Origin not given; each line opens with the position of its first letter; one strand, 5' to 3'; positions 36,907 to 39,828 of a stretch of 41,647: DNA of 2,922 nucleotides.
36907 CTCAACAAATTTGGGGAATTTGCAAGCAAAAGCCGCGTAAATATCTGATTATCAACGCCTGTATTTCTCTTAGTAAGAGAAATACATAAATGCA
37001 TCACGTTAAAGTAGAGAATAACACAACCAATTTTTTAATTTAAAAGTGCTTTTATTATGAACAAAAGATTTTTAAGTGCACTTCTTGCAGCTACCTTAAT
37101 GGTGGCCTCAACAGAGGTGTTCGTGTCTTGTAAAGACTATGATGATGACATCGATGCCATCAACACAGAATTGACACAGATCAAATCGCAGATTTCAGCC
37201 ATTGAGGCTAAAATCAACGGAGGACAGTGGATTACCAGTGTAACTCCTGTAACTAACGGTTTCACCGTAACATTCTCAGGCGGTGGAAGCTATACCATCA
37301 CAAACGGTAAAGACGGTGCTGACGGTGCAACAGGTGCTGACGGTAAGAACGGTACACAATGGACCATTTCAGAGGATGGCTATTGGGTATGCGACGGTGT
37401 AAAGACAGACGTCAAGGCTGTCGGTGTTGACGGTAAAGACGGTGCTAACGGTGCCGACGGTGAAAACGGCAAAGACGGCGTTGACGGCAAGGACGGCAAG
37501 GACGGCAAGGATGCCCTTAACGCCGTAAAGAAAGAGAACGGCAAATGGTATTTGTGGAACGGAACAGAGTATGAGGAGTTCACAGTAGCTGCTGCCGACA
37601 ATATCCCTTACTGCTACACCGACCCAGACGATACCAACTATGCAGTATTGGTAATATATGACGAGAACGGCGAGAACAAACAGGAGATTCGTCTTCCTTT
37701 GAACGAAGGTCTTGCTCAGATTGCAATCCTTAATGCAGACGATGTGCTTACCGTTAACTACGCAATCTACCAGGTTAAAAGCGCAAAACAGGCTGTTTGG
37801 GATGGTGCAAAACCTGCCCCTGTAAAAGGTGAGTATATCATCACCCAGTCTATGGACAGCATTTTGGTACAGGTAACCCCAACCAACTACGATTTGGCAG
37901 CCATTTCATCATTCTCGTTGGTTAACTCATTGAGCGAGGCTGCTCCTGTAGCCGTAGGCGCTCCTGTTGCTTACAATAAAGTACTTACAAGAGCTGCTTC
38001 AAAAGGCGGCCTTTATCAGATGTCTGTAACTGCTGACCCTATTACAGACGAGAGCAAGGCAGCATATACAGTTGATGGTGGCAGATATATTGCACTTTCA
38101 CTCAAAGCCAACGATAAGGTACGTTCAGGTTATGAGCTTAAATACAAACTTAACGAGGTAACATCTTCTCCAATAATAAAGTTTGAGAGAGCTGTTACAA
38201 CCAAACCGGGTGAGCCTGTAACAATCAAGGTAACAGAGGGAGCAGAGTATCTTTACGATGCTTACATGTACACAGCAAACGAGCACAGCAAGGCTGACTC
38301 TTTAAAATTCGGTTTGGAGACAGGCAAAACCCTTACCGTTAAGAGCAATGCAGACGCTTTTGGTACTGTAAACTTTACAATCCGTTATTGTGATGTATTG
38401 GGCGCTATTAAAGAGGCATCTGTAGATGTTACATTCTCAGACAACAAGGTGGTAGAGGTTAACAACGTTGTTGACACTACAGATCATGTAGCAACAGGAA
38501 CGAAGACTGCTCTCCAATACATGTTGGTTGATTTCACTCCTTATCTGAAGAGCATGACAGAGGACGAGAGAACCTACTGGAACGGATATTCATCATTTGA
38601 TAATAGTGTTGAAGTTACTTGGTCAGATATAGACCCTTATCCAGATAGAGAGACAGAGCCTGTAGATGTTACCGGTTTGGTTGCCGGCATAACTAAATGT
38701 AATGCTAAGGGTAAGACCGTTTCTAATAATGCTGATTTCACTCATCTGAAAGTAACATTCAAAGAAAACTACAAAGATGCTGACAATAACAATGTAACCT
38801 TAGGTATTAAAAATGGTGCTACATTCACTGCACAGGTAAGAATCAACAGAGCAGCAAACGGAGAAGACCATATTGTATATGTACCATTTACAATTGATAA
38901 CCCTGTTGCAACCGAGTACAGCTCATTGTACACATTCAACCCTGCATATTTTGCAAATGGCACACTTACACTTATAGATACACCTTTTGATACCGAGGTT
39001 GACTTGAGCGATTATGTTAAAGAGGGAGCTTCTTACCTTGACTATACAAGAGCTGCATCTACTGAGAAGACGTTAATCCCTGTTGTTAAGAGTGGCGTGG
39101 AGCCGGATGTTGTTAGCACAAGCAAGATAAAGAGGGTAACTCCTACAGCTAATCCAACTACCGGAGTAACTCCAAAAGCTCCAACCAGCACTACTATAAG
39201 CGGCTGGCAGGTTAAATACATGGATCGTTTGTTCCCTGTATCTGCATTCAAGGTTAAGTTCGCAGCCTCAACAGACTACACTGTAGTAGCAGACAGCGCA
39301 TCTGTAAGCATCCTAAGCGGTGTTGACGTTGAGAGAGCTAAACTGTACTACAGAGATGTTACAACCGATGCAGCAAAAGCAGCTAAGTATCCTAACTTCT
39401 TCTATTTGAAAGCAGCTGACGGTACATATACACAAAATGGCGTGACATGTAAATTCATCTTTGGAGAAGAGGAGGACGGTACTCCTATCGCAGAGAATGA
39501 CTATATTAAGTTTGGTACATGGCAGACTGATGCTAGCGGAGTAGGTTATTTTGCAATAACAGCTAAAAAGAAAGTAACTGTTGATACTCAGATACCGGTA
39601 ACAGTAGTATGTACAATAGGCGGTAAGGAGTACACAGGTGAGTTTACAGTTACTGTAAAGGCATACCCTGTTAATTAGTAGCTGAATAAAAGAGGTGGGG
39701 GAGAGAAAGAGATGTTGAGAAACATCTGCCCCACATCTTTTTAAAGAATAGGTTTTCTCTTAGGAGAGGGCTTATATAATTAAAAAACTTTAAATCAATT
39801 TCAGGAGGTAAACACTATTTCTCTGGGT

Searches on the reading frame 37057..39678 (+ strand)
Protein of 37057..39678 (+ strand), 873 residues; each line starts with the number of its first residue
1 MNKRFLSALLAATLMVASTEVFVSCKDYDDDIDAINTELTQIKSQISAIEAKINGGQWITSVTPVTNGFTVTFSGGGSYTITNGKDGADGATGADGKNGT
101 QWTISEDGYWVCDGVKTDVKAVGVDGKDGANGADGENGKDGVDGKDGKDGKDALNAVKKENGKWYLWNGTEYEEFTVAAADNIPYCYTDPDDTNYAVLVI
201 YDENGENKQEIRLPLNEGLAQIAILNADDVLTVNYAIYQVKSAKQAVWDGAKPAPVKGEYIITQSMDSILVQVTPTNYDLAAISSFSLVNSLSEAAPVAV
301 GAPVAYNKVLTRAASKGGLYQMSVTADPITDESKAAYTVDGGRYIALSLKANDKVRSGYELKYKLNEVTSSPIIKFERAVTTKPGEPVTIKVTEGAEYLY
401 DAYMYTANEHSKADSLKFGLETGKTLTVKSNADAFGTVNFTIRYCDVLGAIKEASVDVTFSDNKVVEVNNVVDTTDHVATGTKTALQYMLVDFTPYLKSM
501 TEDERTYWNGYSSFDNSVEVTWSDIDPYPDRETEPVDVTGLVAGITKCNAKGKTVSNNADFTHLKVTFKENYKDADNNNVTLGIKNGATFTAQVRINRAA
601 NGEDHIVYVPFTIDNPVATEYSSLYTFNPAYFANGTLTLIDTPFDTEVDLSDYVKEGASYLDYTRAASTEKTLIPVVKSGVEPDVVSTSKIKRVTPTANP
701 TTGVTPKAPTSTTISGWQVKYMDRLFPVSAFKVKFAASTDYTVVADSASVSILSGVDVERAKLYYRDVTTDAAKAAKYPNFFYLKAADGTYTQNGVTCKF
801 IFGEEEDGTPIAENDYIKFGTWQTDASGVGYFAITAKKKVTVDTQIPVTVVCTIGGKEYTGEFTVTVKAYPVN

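Call 9: find_encoding_contigs(protein=window:37057-39678:+, flank=4000, max_places=10)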
Protein window:37057-39678:+ (873 aa): no gene with exactly this product is on record in the collection.

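Call 35: find_homologous_proteins(query=window:37057-39675:+, max_evalue=1e-10)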
Query window:37057-39675:+ (873 aa): 2077 proteins with E <= 1e-10 among 8000 candidates; the best 120 are listed.
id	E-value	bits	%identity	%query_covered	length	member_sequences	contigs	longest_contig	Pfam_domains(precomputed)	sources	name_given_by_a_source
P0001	0.0e+0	1950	100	100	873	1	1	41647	PF01391.24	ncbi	-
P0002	0.0e+0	1170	67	100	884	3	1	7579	PF01391.24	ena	-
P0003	1.5e-195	670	47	100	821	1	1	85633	PF16378.11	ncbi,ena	-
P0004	7.0e-190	652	46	100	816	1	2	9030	PF16378.11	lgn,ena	-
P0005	2.1e-189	650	45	100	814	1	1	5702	PF16378.11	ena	-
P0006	3.5e-189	649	45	100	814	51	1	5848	PF16378.11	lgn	-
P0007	8.6e-189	648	45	100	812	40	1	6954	PF16378.11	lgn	-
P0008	1.6e-188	647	45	100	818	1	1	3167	PF16378.11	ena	-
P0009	1.9e-188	647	45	100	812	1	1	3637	PF16378.11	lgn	-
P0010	2.8e-188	646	45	100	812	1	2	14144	PF16378.11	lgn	-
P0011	4.5e-188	646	45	100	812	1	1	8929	PF16378.11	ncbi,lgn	-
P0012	5.4e-188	645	45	100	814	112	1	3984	PF16378.11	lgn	-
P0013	2.7e-187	643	44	100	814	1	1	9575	PF16378.11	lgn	-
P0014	6.1e-187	642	45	100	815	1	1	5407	PF16378.11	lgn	-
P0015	1.1e-186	641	44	100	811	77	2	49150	PF16378.11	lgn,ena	-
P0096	1.0e-125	439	36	100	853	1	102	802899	-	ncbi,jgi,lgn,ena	jgi:hypothetical protein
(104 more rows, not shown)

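Call 36: search_protein_families(library=pfam, proteins=[window:37057-39675:+], max_evalue=0.001)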
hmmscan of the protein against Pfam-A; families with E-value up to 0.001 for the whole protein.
window:37057-39675:+ (873 aa): 2 families
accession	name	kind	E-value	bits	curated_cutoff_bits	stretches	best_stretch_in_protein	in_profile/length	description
PF16378.10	DUF4988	-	5.9e-11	42.9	30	1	26-136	6-120/183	Domain of unknown function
PF01391.23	Collagen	-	7e-06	26.2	27.2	1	124-150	23-49/60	Collagen triple helix repeat (20 copies)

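Call 37: find_encoding_contigs(protein=P0002, flank=3000, max_places=6)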
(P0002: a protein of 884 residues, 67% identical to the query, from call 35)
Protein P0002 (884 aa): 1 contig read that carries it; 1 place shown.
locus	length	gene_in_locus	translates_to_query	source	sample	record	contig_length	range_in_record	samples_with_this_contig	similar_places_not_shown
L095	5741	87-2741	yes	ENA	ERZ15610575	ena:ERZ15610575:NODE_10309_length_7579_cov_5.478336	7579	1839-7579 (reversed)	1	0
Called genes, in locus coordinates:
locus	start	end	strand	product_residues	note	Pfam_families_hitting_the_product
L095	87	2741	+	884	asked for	PF01391:Collagen (faint)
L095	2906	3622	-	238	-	PF10543:ORF6N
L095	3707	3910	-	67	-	PF10543:ORF6N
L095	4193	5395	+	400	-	PF03601:Cons_hypoth698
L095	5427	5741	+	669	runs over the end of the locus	-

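Call 38: find_encoding_contigs(protein=P0096, flank=2500, max_places=10)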
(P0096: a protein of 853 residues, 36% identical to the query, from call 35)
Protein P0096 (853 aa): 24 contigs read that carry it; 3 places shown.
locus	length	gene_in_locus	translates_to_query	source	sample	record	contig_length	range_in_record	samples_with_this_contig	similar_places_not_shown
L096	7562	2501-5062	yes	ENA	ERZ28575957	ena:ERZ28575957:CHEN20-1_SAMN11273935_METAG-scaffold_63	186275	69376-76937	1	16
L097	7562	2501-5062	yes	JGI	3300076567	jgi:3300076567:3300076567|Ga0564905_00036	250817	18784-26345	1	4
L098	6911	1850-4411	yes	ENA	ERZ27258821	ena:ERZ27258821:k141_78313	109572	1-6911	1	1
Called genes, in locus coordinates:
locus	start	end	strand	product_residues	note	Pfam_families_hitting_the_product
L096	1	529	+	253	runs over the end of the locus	-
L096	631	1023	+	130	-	-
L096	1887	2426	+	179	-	PF12833:HTH_18, PF00165:HTH_AraC (weak)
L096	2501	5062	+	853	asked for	-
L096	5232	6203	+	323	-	-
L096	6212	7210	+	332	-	PF08443:RimK (weak), PF07478:Dala_Dala_lig_C (faint), PF02786:CPSase_L_D2 (faint), PF08443:RimK (weak)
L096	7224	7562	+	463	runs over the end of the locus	PF23211:LRR_LRWD1 (faint), PF00560:LRR_1 (faint), PF12799:LRR_4, PF13855:LRR_8 (weak), PF12799:LRR_4, PF14580:LRR_9 (weak), PF12799:LRR_4, PF13676:TIR_2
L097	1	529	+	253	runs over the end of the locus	-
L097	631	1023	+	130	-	-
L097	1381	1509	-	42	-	-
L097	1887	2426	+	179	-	PF12833:HTH_18, PF00165:HTH_AraC (weak)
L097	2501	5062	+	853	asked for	-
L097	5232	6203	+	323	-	-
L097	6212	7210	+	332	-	PF08443:RimK (weak), PF07478:Dala_Dala_lig_C (faint), PF02786:CPSase_L_D2 (faint), PF08443:RimK (weak)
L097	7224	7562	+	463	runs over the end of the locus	PF23211:LRR_LRWD1 (faint), PF00560:LRR_1 (faint), PF12799:LRR_4, PF13855:LRR_8 (weak), PF12799:LRR_4, PF14580:LRR_9 (weak), PF12799:LRR_4, PF13676:TIR_2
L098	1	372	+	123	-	?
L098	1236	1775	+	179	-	PF12833:HTH_18, PF00165:HTH_AraC (weak)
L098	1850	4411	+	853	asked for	-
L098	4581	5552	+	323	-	-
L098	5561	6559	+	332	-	PF08443:RimK (weak), PF07478:Dala_Dala_lig_C (faint), PF02786:CPSase_L_D2 (faint), PF08443:RimK (weak)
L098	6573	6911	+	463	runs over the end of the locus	PF23211:LRR_LRWD1 (faint), PF00560:LRR_1 (faint), PF12799:LRR_4, PF13855:LRR_8 (weak), PF12799:LRR_4, PF14580:LRR_9 (weak), PF12799:LRR_4, PF13676:TIR_2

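Call 49: search_protein_families(library=ncbifam, proteins=[window:37057-39675:+], max_evalue=0.00001)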
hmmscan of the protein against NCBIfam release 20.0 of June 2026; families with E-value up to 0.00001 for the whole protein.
window:37057-39675:+ (873 aa): 2 families
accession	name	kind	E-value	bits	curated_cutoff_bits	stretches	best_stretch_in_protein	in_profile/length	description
NF038329.2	gly_rich_SclB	equivalog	2e-08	33.6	325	1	83-154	261-332/442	LPXTG-anchored collagen-like adhesin Scl2/SclB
NF046116.1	adhesin_Lcl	equivalog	8.7e-06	24.5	500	0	75-162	69-150/431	collagen-like adhesin Lcl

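Call 52: find_encoding_contigs(protein=P0122, flank=4000, max_places=6)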
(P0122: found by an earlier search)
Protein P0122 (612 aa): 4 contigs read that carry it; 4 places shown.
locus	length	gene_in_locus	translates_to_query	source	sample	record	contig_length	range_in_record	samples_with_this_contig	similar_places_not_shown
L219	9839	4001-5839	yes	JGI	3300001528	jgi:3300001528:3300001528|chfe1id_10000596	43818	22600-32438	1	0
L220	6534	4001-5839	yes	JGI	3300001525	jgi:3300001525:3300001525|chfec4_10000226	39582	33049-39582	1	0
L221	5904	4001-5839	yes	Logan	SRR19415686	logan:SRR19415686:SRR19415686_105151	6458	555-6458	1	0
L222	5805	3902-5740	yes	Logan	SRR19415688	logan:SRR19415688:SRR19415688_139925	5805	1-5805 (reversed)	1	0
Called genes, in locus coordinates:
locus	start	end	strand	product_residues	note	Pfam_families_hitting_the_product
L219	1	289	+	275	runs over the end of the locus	PF00288:GHMP_kinases_N, PF08544:GHMP_kinases_C (weak)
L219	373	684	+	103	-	PF01253:SUI1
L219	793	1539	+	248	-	PF02602:HEM4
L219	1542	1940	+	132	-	PF00825:Ribonuclease_P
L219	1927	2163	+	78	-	PF01809:YidD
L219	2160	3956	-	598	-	PF19576:Acyltransf_2, PF01553:Acyltransferase, PF13444:Acetyltransf_5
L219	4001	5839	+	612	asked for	PF01541:GIY-YIG, PF27096:UvrC_M, PF02151:UVR (faint), PF22920:UvrC_RNaseH, PF08459:UvrC_RNaseH_dom, PF14520:HHH_5 (faint)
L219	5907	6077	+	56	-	-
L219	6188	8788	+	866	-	-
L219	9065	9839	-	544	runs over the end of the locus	PF00118:Cpn60_TCP1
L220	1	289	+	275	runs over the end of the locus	PF00288:GHMP_kinases_N, PF08544:GHMP_kinases_C (weak)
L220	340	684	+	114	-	PF01253:SUI1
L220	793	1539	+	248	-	PF02602:HEM4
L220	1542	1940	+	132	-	PF00825:Ribonuclease_P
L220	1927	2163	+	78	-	PF01809:YidD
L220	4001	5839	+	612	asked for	PF01541:GIY-YIG, PF27096:UvrC_M, PF02151:UVR (faint), PF22920:UvrC_RNaseH, PF08459:UvrC_RNaseH_dom, PF14520:HHH_5 (faint)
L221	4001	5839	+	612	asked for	PF01541:GIY-YIG, PF27096:UvrC_M, PF02151:UVR (faint), PF22920:UvrC_RNaseH, PF08459:UvrC_RNaseH_dom, PF14520:HHH_5 (faint)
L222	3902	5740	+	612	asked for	PF01541:GIY-YIG, PF27096:UvrC_M, PF02151:UVR (faint), PF22920:UvrC_RNaseH, PF08459:UvrC_RNaseH_dom, PF14520:HHH_5 (faint)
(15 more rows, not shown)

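Call 53: find_encoding_contigs(protein=P0123, flank=4000, max_places=6)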
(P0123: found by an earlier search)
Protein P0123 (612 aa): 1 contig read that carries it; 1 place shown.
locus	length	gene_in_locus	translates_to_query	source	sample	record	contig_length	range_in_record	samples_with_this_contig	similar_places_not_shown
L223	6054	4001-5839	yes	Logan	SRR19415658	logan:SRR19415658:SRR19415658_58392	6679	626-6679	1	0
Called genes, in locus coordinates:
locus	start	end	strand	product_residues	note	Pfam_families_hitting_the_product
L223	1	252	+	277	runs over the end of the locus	PF00288:GHMP_kinases_N, PF08544:GHMP_kinases_C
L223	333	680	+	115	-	PF01253:SUI1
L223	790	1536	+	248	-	PF02602:HEM4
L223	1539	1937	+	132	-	PF00825:Ribonuclease_P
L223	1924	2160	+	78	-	PF01809:YidD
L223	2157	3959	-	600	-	PF19576:Acyltransf_2, PF01553:Acyltransferase, PF13444:Acetyltransf_5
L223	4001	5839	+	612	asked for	PF01541:GIY-YIG, PF27096:UvrC_M, PF02151:UVR (faint), PF22920:UvrC_RNaseH, PF08459:UvrC_RNaseH_dom, PF14520:HHH_5 (faint)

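Call 74: search_solved_structures(query=window:37057-39675:+, max_evalue=0.01)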
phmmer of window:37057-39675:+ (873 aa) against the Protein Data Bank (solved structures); distinct sequences matched with E-value up to 0.01: 0.
